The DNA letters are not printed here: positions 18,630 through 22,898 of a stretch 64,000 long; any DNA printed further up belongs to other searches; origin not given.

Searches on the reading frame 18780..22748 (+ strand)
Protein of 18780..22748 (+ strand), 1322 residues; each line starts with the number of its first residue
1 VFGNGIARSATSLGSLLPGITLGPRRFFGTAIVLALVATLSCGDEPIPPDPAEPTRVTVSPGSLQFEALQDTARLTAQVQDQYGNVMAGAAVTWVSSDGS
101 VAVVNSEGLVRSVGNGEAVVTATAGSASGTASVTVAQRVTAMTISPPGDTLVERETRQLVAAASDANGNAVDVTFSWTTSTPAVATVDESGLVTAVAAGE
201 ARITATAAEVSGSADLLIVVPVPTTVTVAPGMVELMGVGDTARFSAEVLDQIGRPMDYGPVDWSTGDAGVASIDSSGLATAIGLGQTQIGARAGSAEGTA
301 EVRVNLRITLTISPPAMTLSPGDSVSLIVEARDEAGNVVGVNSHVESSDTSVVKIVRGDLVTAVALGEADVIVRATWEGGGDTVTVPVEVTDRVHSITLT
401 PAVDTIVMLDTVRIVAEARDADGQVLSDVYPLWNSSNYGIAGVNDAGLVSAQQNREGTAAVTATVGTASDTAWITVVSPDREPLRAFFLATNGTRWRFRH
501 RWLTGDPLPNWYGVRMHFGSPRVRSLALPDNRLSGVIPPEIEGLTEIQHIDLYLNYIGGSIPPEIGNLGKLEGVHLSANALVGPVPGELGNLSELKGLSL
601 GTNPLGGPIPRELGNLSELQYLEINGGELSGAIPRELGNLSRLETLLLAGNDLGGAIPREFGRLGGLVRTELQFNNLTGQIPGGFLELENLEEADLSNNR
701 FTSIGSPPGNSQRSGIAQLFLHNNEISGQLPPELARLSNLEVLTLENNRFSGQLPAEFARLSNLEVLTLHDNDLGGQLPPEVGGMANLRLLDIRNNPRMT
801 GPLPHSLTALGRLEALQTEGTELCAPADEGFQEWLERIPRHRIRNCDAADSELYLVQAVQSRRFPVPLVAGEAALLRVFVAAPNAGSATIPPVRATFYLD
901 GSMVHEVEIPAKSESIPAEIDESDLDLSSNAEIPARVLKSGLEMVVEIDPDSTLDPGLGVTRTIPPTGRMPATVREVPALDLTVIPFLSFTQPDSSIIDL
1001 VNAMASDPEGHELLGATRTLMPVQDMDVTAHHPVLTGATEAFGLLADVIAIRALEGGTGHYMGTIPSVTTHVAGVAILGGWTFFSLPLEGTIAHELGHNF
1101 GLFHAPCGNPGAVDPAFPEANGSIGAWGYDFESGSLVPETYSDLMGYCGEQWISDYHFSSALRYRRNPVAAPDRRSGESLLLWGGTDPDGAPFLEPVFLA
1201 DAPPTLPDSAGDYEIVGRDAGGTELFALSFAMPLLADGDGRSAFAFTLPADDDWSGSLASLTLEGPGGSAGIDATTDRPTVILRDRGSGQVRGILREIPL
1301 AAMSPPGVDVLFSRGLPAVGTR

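Call 35: search_protein_families(library=pfam, max_evalue=0.001, proteins=[window:18780-22748:+])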
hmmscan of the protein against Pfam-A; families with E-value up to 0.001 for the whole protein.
window:18780-22748:+ (1322 aa): 8 families
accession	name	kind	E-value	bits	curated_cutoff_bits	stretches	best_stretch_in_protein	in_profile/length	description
PF02368.24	Big_2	-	8e-27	93.4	22.8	3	139-214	2-75/79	Bacterial Ig-like domain (group 2)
PF00560.39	LRR_1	-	3.6e-23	77.1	20.6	0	739-761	1-23/23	Leucine Rich Repeat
PF23598.1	LRR_14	-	5.1e-22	78.6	40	3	611-696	41-121/353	Leucine-rich repeat region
PF13855.12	LRR_8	-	2.3e-19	69.3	27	1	718-774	5-61/61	Leucine rich repeat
PF12799.13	LRR_4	-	4e-14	52.8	27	0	719-749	6-35/44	Leucine Rich repeats (2 copies)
PF22359.2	Big-like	-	3.3e-07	30.9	27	1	176-206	4-34/48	Bacterial Ig-like domain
PF10462.15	Peptidase_M66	-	6.4e-06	25.8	20.6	1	1087-1140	191-245/306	Peptidase M66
PF02369.22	Big_1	-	8e-06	26.3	34.9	1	70-135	16-78/93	Bacterial Ig-like domain (group 1)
